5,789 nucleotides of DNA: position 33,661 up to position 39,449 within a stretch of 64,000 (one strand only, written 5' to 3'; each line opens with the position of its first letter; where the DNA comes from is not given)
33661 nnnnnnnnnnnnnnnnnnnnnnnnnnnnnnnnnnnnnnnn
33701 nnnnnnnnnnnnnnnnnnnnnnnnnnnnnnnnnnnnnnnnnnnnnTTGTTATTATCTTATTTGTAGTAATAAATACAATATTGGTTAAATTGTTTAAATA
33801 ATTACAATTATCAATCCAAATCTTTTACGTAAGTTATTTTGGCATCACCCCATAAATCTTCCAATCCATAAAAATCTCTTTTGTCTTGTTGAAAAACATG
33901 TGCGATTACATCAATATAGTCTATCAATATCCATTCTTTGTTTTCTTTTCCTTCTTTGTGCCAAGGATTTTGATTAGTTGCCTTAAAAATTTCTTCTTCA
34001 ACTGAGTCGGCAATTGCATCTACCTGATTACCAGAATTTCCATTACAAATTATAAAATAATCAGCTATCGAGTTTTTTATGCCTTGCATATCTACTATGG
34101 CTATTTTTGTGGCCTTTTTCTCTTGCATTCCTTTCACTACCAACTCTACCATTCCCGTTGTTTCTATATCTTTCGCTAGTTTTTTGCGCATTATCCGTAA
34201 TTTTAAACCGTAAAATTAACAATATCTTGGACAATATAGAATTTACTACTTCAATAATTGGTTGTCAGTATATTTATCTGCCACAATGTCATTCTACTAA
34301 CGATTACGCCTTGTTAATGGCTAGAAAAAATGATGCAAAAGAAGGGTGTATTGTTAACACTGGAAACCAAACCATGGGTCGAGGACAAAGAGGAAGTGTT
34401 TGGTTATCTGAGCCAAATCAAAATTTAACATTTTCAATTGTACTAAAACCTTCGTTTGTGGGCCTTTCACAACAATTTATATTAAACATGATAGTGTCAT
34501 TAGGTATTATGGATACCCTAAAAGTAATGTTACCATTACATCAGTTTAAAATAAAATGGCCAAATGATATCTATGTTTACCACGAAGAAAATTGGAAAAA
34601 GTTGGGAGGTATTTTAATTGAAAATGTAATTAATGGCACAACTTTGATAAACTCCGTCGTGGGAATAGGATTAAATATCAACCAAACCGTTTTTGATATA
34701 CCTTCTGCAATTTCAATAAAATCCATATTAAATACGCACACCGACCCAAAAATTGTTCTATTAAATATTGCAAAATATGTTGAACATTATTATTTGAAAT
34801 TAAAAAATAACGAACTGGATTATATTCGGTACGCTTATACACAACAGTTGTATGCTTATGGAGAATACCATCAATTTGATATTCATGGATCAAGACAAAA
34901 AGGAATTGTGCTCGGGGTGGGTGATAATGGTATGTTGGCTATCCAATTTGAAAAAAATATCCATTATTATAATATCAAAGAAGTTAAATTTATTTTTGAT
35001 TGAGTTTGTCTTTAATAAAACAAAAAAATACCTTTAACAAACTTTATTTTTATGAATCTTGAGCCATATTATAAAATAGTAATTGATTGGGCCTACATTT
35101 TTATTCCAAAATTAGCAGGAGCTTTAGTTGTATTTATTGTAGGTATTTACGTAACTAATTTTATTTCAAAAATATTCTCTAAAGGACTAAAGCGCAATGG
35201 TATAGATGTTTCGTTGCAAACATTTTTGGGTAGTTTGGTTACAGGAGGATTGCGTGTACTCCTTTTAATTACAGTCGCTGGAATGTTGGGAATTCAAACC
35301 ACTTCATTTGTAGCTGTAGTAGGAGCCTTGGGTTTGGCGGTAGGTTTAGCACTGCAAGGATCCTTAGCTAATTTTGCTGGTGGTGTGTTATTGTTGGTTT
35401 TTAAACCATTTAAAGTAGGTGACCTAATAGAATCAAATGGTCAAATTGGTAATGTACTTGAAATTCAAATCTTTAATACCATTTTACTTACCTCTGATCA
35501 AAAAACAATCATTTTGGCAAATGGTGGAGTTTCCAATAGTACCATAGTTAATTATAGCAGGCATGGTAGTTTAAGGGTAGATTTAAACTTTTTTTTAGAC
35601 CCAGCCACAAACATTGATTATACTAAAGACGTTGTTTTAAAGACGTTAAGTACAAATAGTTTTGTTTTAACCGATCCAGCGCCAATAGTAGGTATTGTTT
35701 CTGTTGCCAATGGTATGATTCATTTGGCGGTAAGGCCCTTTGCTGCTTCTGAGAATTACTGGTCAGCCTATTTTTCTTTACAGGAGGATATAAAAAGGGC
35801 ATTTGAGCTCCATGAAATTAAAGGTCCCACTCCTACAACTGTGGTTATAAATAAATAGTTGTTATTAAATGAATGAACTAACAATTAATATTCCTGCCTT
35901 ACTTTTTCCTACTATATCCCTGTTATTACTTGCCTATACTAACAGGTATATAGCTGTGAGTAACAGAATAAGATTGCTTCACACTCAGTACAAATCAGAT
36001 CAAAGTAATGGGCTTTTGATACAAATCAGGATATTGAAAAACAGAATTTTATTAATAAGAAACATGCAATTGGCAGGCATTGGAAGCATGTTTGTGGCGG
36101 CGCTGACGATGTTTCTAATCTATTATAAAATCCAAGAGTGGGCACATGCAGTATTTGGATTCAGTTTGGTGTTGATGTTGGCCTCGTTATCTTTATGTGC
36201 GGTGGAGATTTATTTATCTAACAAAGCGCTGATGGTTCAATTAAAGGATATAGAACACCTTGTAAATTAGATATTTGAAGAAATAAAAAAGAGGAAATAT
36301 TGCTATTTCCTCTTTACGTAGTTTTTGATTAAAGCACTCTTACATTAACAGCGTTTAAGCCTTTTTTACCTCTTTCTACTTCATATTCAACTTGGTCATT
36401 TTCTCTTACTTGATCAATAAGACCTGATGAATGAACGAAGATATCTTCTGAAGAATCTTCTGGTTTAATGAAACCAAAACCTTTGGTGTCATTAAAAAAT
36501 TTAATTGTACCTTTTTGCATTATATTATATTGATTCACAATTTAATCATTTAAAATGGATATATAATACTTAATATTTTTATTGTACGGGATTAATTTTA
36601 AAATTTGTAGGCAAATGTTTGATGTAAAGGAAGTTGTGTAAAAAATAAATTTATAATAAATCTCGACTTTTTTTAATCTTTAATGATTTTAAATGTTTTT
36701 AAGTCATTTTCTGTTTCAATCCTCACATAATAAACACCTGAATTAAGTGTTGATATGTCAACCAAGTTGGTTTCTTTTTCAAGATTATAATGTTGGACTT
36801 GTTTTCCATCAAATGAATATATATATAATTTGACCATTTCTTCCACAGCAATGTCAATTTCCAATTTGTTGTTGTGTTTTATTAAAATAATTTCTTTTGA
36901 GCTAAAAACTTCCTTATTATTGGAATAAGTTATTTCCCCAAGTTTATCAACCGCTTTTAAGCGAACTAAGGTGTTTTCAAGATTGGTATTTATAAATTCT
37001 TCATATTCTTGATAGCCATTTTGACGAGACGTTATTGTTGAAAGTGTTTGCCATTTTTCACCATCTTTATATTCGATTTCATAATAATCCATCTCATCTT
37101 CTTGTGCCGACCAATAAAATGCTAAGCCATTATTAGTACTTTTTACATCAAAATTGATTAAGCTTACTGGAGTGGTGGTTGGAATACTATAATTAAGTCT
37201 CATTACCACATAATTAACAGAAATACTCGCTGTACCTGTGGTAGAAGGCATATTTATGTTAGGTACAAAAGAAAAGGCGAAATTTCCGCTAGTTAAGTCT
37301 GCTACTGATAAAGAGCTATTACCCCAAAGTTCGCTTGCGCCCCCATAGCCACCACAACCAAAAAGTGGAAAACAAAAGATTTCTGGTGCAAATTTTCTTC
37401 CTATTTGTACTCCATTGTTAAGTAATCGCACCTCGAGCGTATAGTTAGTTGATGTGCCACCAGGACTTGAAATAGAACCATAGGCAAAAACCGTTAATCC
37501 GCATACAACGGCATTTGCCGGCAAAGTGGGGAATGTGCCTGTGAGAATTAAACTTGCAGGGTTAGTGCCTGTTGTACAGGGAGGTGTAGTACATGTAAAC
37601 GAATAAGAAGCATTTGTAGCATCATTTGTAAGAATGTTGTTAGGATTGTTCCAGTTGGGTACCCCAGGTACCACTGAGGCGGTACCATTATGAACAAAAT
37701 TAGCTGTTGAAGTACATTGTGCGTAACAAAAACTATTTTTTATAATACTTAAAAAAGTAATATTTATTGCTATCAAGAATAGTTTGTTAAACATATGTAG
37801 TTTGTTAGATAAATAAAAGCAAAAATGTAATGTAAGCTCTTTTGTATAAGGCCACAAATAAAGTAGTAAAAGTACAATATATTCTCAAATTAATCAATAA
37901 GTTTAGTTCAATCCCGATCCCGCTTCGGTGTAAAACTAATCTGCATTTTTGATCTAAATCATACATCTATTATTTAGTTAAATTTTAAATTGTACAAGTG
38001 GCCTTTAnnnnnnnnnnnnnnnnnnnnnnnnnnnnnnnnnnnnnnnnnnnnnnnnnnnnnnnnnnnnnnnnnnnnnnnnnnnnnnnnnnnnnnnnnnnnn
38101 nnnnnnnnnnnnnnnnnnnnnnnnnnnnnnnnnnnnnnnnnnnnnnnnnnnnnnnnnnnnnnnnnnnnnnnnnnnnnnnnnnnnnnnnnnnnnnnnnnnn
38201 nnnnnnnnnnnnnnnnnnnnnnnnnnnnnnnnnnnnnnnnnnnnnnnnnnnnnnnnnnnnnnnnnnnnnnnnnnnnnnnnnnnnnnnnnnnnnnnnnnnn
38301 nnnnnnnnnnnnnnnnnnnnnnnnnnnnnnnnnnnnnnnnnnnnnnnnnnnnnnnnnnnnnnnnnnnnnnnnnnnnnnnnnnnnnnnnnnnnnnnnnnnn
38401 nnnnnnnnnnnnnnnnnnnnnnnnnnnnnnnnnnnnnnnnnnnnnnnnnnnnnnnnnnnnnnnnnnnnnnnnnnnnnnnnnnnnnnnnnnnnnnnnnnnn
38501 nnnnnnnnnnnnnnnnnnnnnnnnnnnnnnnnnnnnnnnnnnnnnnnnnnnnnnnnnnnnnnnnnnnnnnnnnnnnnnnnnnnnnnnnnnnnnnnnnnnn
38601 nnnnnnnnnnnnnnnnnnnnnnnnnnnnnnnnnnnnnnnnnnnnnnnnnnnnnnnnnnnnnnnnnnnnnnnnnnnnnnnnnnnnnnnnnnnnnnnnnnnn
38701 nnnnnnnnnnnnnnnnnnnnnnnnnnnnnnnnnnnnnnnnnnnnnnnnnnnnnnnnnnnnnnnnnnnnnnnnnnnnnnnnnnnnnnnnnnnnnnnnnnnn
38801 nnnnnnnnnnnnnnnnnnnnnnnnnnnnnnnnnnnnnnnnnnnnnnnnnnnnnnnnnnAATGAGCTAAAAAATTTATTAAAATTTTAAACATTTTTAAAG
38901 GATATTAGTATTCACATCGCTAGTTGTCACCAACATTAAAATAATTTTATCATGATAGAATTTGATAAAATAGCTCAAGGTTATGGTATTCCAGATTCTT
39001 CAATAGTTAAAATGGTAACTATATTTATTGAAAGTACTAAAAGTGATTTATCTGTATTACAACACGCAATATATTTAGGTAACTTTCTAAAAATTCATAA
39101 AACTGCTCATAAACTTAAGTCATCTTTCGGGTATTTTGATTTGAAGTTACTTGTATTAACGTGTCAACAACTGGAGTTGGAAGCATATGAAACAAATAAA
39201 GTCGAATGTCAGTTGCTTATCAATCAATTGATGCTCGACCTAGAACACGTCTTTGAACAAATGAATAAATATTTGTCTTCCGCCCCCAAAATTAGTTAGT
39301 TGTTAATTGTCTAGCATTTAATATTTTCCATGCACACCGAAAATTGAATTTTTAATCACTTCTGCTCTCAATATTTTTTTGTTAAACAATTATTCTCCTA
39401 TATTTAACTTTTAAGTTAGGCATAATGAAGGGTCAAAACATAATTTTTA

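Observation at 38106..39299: ParA/MinD-family protein with a broken deviant Walker A, paired with an orphan Hpt protein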

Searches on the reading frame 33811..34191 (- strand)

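Call 81: search_protein_families(library=pfam, proteins=[window:33811-34191:-], max_evalue=0.001)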
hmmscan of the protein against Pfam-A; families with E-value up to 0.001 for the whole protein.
window:33811-34191:- (126 aa): 1 family
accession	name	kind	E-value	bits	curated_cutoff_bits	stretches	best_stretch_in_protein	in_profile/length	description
PF02410.21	RsfS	-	2.2e-33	114.8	21.6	1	17-114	2-98/98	Ribosomal silencing factor during starvation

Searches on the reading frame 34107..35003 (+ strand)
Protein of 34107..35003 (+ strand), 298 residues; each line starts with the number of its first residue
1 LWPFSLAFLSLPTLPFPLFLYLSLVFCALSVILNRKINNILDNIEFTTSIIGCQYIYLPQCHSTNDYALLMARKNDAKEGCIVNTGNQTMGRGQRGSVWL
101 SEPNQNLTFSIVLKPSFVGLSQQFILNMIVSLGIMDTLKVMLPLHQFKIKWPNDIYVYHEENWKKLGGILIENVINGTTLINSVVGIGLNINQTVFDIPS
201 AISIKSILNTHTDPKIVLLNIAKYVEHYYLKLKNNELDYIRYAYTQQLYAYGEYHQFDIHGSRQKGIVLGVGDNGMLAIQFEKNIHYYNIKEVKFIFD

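Call 58: search_protein_families(library=pfam, proteins=[window:34107-35003:+], max_evalue=0.001)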
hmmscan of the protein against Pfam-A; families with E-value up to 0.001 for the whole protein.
window:34107-35003:+ (298 aa): 1 family
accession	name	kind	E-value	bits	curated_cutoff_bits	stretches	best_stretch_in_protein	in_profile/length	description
PF03099.24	BPL_LplA_LipB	-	1.9e-17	63.8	21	1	59-190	3-133/133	Biotin/lipoate A/B protein ligase family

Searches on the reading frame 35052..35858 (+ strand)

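Call 81: search_protein_families(library=pfam, proteins=[window:35052-35858:+], max_evalue=0.001)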
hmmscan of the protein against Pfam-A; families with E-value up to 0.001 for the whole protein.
window:35052-35858:+ (268 aa): 4 families
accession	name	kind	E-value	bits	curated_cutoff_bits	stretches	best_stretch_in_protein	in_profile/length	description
PF00924.24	MS_channel_2nd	-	1.4e-16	60.8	20.2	1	104-170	2-68/68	Mechanosensitive ion channel, beta-domain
PF05552.17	MS_channel_1st_1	-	9.4e-09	35.5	22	1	17-52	13-48/50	Mechanosensitive ion channel, conserved TM helix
PF21088.3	MS_channel_1st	-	1.8e-05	25.1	23.1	1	69-102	9-42/42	Mechanosensitive ion channel, transmembrane helices 2/3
PF21082.3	MS_channel_3rd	-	2.9e-05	24.9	21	1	187-257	12-87/88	Mechanosensitive ion channel MscS, C-terminal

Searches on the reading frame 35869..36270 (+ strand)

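Call 58: search_protein_families(library=pfam, proteins=[window:35869-36270:+], max_evalue=0.001)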
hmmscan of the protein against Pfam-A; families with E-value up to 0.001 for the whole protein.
window:35869-36270:+ (133 aa): 1 family
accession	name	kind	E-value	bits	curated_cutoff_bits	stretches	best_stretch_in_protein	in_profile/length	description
PF11026.13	DUF2721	-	1.8e-31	109.2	28.3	1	8-121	3-127/129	Protein of unknown function (DUF2721)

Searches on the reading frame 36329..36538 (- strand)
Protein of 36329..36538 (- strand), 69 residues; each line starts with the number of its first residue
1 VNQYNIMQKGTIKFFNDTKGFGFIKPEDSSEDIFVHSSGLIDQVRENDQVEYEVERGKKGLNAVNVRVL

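Call 81: search_protein_families(library=pfam, proteins=[window:36329-36538:-], max_evalue=0.001)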
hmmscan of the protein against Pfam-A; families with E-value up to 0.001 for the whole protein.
window:36329-36538:- (69 aa): 2 families
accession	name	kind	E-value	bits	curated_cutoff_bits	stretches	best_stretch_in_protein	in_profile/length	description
PF00313.28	CSD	-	5.8e-20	71.4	27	1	9-68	2-65/66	'Cold-shock' DNA-binding domain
PF08206.17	OB_RNB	-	4.9e-06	26.6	24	1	18-59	7-47/58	Ribonuclease B OB domain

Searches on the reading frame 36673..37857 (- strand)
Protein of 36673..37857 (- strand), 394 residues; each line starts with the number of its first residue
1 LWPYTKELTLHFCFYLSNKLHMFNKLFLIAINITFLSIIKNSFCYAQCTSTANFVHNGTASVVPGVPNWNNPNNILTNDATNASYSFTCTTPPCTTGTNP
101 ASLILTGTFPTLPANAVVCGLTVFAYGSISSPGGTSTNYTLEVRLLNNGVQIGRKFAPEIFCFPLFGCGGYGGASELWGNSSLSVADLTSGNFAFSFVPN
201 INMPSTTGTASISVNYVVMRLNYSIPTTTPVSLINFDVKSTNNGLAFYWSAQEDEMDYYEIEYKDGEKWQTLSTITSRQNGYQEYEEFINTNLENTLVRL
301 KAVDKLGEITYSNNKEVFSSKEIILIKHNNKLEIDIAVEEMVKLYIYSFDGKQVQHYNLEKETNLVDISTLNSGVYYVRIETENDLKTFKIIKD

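Call 3: search_protein_families(library=pfam, proteins=[window:36673-37857:-], max_evalue=0.1)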
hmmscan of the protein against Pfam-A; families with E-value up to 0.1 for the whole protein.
window:36673-37857:- (394 aa): 2 families
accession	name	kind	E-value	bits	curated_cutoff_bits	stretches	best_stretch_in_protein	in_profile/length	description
PF18962.6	Por_Secre_tail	-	3.2e-07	31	27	1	330-392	8-74/75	Secretion system C-terminal sorting domain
PF00041.27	fn3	-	0.033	14.8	25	0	235-279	7-47/84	Fibronectin type III domain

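Call 71: search_protein_families(library=padloc, proteins=[window:36673-37794:-], max_evalue=0.01)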
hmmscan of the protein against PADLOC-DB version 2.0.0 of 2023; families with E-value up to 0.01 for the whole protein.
window:36673-37794:- (373 aa): 0 families

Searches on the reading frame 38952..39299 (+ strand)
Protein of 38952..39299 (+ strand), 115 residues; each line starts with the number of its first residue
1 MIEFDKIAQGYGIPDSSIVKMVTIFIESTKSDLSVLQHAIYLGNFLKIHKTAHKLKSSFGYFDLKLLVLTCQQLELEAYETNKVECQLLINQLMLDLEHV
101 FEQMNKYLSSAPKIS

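Call 3: search_protein_families(library=pfam, proteins=[window:38952-39299:+], max_evalue=0.1)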
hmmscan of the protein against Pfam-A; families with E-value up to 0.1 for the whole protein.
window:38952-39299:+ (115 aa): 2 families
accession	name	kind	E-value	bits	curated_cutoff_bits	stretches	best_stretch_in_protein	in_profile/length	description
PF01627.28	Hpt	-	1.4e-10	41.7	24.6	1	21-91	2-72/84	Hpt domain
PF16117.10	DUF4833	-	0.034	14.8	23.1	1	28-114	41-119/138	Domain of unknown function (DUF4833)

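Call 4: search_protein_families(library=ncbifam, proteins=[window:38952-39299:+], max_evalue=0.1)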
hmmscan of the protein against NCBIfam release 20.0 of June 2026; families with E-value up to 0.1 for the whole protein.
window:38952-39299:+ (115 aa): 4 families
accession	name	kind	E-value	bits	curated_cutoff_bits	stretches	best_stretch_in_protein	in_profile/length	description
TIGR02956.1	TMAO_torS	equivalog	2.7e-08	32.4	676.5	1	17-92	879-955/967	TMAO reductase system sensor histidine kinase/response regulator TorS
NF007907.0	PRK10618.1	equivalog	1.1e-05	23.6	634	1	23-93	813-883/893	phosphotransferase RcsD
NF008302.0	PRK11091.1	equivalog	0.00054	18.2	838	1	15-111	680-776/779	aerobic respiration two-component sensor histidine kinase ArcB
NF008543.0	PRK11466.1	equivalog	0.04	11.7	982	1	17-86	824-893/914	TMAO reductase system sensor histidine kinase/response regulator TorS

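Call 8: find_homologous_proteins(query=window:38952-39299:+, max_evalue=0.001)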
Query window:38952-39299:+ (115 aa): 1 proteins with E <= 0.001 among 2 candidates.
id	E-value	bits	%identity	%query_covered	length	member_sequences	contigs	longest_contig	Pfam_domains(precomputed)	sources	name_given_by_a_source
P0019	1.6e-67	242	100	100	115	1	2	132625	PF01627.29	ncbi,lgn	-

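Call 47: search_solved_structures(query=window:38952-39299:+, max_evalue=1, show_alignments=3)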
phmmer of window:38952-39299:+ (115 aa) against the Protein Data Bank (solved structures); distinct sequences matched with E-value up to 1: 3.
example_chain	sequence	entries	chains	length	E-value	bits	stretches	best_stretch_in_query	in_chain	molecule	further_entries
6ff6_A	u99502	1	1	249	0.05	17.3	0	47-113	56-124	BRIC1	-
7c1i_A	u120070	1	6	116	0.7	13.7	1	21-94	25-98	Histidine kinase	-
1wn0_A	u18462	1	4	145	0.9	13.3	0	12-104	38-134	histidine-containing phosphotransfer protein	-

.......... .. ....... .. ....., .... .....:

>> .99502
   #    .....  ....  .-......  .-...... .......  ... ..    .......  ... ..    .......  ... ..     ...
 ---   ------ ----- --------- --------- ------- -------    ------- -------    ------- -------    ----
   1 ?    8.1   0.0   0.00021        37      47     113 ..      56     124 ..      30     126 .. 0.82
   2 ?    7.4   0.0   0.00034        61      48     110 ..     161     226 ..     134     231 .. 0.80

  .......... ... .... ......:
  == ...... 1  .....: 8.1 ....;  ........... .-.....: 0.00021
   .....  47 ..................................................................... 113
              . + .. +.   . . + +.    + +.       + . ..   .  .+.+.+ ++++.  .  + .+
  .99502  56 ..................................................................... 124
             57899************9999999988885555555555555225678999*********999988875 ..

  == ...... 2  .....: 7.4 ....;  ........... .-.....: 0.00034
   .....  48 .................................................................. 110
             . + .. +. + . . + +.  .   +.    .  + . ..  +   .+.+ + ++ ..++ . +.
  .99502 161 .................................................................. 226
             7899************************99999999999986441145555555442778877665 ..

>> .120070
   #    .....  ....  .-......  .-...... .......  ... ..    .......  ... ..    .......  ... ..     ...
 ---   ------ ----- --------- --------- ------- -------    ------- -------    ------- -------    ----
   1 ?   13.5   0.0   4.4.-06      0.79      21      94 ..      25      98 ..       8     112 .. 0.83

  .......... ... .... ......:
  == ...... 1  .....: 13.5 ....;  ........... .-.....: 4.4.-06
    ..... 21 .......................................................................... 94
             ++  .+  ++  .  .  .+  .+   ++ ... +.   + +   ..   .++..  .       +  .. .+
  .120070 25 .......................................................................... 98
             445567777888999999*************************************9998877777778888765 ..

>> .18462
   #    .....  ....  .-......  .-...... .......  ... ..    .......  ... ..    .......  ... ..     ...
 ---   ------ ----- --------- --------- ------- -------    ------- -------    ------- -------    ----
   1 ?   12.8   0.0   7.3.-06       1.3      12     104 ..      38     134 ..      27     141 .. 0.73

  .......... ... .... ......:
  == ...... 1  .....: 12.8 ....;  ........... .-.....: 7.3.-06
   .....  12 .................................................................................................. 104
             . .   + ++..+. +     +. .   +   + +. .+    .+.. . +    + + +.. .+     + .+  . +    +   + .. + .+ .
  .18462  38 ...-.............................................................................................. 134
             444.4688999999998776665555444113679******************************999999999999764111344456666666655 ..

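Call 67: predict_structure(protein=window:38952-39299:+)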
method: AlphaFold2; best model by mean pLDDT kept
length: 115 residues; sequences in the alignment: 1
mean_pLDDT: 47.3   pTM: 0.34
mean pLDDT of the five models: 47.3, 45.1, 44.0, 43.2, 42.8
residues with pLDDT >= 90: 0; 70-90: 0; 50-70: 46; < 50: 69
segments of 3 or more residues with pLDDT < 50: 1-41, 43-64, 111-115
pLDDT, mean of each block of 10 residues (from residue 1): 35 40 44 45 46 39 50 57 58 56 54 39
secondary structure, 60 per line:
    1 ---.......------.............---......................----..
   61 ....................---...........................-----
elements in order: H4-10 H17-29 H33-54 H59-80 H84-110

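Call 71: search_protein_families(library=padloc, proteins=[window:38952-39299:+], max_evalue=0.01)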
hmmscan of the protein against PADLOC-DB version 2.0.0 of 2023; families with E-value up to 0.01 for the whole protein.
window:38952-39299:+ (115 aa): 0 families

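Call 72: search_protein_families(library=phrogs, proteins=[window:38952-39299:+], max_evalue=0.01)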
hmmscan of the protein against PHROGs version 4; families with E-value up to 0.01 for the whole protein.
window:38952-39299:+ (115 aa): 0 families

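Call 81: search_protein_families(library=pfam, proteins=[L002:7307-8668:+], max_evalue=0.001)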
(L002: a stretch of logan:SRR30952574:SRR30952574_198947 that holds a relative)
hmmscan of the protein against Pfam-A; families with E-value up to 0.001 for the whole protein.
L002:7307-8668:+ (453 aa): 6 families
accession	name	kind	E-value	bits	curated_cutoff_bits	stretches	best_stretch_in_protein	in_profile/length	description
PF12799.13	LRR_4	-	1.3e-36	124.2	27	4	378-418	1-42/44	Leucine Rich repeats (2 copies)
PF23598.1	LRR_14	-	1.3e-12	47.6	40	2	81-284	36-255/353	Leucine-rich repeat region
PF23952.1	LRR_EndoS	-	4.2e-12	46.8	27.9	1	317-408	28-114/116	Endo-beta-N-acetylglucosaminidase EndoS LRR domain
PF13855.12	LRR_8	-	2.2e-10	40.6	27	0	177-212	22-59/61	Leucine rich repeat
PF14580.12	LRR_9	-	5.1e-07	29.9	30.5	0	163-248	24-115/175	Leucine-rich repeat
PF25013.1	LRR_Zer-1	-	0.00091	19.8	27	0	129-193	4-67/137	Zer-1-like, Leucine-rich repeats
